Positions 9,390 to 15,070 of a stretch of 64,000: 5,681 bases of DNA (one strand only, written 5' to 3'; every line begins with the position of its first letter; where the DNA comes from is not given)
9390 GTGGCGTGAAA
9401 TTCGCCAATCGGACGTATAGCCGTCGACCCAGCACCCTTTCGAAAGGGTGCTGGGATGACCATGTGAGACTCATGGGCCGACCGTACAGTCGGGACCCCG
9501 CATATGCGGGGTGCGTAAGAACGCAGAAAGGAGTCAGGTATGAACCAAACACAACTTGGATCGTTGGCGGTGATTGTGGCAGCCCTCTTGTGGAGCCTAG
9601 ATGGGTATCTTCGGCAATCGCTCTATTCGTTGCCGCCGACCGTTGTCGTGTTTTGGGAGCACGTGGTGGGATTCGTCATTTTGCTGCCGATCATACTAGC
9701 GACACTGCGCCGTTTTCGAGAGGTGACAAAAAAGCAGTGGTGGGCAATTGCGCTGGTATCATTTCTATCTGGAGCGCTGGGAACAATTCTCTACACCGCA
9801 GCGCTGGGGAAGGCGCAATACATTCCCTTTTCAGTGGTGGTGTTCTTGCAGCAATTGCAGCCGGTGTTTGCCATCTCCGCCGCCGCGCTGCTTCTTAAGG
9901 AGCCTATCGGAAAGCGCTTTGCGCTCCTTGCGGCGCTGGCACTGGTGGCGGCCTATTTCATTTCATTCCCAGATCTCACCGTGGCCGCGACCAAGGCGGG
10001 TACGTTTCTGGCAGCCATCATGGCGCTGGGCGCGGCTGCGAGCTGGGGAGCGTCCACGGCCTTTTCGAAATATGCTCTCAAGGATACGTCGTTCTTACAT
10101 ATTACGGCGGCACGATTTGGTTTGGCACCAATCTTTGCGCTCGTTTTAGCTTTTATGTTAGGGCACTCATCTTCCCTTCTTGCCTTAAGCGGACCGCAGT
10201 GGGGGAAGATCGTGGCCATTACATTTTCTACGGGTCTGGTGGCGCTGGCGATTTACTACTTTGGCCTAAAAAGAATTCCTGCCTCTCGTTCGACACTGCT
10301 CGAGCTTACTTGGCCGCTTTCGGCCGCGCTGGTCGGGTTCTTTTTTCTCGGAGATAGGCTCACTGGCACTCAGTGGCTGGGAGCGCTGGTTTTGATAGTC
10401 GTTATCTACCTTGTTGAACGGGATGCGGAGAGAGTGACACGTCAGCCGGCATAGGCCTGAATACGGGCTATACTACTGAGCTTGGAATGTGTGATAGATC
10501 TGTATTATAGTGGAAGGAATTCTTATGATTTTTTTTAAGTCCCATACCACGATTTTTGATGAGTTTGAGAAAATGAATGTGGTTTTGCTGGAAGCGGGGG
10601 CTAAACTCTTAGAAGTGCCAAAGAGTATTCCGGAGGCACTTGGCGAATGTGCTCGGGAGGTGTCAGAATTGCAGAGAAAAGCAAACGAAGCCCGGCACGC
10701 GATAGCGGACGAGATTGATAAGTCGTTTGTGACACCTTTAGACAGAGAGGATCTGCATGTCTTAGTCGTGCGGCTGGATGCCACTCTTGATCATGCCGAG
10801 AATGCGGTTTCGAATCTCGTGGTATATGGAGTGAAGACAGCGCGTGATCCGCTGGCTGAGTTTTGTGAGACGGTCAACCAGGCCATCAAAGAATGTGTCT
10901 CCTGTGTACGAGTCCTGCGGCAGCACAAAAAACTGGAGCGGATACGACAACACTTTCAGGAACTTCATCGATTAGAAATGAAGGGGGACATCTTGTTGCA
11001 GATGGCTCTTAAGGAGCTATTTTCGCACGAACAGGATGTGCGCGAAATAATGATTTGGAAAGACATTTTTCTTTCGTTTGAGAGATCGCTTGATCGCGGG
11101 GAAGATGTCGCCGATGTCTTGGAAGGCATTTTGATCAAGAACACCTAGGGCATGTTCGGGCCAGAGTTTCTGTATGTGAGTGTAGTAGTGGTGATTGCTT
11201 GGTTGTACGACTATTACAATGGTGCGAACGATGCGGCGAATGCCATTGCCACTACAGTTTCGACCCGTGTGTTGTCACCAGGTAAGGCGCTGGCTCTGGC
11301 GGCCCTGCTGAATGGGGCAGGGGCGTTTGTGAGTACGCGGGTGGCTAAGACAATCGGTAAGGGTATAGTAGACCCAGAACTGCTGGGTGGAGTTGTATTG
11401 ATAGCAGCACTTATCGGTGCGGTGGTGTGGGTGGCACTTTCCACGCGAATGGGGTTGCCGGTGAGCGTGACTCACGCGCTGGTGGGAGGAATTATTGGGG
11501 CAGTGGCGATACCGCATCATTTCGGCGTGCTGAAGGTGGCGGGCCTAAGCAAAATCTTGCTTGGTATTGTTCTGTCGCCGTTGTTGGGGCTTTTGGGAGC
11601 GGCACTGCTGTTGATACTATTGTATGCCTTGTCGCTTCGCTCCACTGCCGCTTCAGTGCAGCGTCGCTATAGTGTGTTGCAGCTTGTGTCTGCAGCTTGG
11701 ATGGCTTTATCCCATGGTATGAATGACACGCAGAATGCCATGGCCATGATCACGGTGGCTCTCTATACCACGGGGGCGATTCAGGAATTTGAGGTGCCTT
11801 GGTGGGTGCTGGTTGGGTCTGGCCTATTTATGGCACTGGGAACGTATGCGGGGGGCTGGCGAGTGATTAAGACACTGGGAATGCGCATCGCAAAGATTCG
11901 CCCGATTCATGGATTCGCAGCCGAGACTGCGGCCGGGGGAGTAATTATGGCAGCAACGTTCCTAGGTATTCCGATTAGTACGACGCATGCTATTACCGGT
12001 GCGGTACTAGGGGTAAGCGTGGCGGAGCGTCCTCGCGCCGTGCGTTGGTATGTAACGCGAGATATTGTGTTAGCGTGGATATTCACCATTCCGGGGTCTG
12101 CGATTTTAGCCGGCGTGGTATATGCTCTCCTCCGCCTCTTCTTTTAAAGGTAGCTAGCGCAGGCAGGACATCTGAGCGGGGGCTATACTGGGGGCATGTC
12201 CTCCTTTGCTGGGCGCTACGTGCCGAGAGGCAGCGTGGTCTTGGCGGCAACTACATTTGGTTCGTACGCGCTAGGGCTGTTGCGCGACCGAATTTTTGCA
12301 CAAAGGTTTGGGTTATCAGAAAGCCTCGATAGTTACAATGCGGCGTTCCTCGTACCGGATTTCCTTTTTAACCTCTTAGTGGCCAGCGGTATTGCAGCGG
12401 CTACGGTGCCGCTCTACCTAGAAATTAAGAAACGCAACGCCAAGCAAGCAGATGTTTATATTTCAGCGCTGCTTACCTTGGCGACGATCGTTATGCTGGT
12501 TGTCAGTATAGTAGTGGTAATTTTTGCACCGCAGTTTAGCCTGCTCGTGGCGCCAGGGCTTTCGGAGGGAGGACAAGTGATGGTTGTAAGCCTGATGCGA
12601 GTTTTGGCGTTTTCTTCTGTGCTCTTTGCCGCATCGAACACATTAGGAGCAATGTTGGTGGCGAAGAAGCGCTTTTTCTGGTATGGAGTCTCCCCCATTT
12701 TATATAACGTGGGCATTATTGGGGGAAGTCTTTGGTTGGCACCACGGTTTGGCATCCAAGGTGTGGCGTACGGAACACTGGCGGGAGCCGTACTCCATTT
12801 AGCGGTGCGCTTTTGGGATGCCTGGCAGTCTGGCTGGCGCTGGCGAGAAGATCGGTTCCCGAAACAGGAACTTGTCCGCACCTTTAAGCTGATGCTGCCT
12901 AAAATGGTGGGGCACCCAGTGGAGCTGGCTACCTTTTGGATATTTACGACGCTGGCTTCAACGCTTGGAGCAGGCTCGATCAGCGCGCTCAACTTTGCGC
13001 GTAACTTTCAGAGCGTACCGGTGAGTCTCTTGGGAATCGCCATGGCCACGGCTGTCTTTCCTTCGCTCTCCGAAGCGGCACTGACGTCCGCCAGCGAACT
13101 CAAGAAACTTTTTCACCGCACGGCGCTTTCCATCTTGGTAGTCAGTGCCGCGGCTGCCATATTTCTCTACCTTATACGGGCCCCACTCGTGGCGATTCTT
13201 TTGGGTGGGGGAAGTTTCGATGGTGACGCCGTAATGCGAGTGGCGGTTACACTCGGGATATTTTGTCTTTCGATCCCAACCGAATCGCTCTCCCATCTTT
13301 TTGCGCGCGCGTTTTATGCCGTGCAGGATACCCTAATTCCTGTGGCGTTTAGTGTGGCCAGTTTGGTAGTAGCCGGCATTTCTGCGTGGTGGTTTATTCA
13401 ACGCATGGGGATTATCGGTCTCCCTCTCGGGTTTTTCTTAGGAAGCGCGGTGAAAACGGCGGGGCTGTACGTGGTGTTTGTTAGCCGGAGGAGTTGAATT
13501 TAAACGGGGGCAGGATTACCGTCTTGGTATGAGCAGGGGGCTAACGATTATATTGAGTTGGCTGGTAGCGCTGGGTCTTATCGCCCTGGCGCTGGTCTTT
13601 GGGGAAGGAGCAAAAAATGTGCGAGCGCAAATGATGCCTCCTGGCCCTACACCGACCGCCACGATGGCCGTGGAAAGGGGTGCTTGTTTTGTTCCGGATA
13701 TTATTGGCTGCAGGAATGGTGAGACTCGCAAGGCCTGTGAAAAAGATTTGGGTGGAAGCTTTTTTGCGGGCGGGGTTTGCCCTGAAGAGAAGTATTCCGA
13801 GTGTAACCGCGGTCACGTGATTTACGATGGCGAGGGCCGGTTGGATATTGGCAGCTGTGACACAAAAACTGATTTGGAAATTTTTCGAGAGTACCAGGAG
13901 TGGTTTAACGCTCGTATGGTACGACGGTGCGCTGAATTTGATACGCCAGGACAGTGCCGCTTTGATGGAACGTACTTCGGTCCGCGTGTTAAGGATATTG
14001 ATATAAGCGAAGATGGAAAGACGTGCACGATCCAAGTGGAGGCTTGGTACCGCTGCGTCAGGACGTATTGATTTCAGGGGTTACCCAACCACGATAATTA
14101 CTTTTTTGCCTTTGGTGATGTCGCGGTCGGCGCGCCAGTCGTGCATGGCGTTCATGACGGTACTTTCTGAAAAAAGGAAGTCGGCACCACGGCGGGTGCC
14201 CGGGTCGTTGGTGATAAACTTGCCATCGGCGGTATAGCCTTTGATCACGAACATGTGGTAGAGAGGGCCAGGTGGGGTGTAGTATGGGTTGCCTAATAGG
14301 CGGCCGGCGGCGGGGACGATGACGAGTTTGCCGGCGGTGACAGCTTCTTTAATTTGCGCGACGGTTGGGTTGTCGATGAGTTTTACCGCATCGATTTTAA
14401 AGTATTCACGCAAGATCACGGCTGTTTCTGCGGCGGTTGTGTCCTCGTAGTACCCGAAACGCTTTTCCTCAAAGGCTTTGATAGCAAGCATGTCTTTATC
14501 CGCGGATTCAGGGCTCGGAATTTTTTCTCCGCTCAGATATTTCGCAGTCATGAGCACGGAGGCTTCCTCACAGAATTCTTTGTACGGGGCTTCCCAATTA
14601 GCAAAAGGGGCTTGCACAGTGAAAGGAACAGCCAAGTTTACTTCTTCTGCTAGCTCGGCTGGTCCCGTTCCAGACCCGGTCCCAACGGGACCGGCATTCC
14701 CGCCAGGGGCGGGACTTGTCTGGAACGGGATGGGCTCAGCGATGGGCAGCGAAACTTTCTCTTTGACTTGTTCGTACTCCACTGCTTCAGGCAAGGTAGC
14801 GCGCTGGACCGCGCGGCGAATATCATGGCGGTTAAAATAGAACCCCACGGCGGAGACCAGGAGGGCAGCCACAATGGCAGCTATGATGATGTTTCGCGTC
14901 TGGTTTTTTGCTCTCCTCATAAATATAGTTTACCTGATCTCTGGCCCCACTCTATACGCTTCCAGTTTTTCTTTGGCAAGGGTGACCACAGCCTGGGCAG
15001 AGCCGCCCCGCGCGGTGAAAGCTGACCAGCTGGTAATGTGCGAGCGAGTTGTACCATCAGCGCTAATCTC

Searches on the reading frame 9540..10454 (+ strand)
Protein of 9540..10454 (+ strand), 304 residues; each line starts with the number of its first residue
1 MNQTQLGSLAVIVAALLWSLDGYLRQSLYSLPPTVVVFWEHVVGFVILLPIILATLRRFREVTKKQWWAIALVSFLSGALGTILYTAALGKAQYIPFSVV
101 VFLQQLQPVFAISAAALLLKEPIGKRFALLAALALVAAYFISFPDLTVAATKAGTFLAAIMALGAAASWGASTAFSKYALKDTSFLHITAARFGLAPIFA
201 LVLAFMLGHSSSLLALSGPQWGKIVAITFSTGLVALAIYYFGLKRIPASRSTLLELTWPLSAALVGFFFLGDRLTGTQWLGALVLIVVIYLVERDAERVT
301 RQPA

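Call 72: search_protein_families(library=pfam, proteins=[window:9540-10454:+], max_evalue=0.00001)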
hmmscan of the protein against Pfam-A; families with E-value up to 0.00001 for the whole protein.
window:9540-10454:+ (304 aa): 1 family
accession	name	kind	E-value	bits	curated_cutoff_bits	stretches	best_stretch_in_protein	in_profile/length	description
PF00892.27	EamA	-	3.6e-38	131.3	28.2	2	158-292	3-133/135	EamA-like transporter family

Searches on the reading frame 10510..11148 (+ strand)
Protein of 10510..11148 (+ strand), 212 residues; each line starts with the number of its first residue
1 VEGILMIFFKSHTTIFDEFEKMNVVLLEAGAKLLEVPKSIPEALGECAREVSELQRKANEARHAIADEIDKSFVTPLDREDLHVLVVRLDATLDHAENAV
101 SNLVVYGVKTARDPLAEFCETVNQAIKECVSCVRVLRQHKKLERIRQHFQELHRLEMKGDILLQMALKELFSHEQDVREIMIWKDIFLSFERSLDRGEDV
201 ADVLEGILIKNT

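Call 72: search_protein_families(library=pfam, proteins=[window:10510-11148:+], max_evalue=0.00001)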
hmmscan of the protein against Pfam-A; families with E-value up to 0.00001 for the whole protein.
window:10510-11148:+ (212 aa): 1 family
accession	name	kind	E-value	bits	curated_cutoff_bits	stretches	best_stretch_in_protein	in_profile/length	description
PF01865.21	PhoU_div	-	3.8e-19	69.3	24.4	1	42-210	40-214/214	Protein of unknown function DUF47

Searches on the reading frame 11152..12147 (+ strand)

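Call 72: search_protein_families(library=pfam, proteins=[window:11152-12147:+], max_evalue=0.00001)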
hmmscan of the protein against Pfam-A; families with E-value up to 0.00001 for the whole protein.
window:11152-12147:+ (331 aa): 1 family
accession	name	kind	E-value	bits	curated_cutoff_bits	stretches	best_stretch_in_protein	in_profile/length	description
PF01384.25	PHO4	-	1.3e-89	301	33.7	1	23-320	1-350/350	Phosphate transporter family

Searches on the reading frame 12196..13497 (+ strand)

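Call 72: search_protein_families(library=pfam, proteins=[window:12196-13497:+], max_evalue=0.00001)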
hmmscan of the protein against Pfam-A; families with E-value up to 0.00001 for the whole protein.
window:12196-13497:+ (433 aa): 2 families
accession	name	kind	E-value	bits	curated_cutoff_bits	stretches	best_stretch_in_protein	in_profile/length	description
PF03023.19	MurJ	-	5.6e-60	203.7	27.4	1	35-427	2-398/451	Lipid II flippase MurJ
PF01554.23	MatE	-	4e-06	27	24.9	0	246-395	12-157/161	MatE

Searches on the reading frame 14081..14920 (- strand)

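Call 9: search_protein_families(library=pfam, proteins=[window:14081-14920:-], max_evalue=0.01)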
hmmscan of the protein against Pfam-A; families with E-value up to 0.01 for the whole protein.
window:14081-14920:- (279 aa): 1 family
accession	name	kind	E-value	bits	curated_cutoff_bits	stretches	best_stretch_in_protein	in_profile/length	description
PF13529.12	Peptidase_C39_2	-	6.8e-09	36.9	24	1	97-240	2-142/143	Peptidase_C39 like family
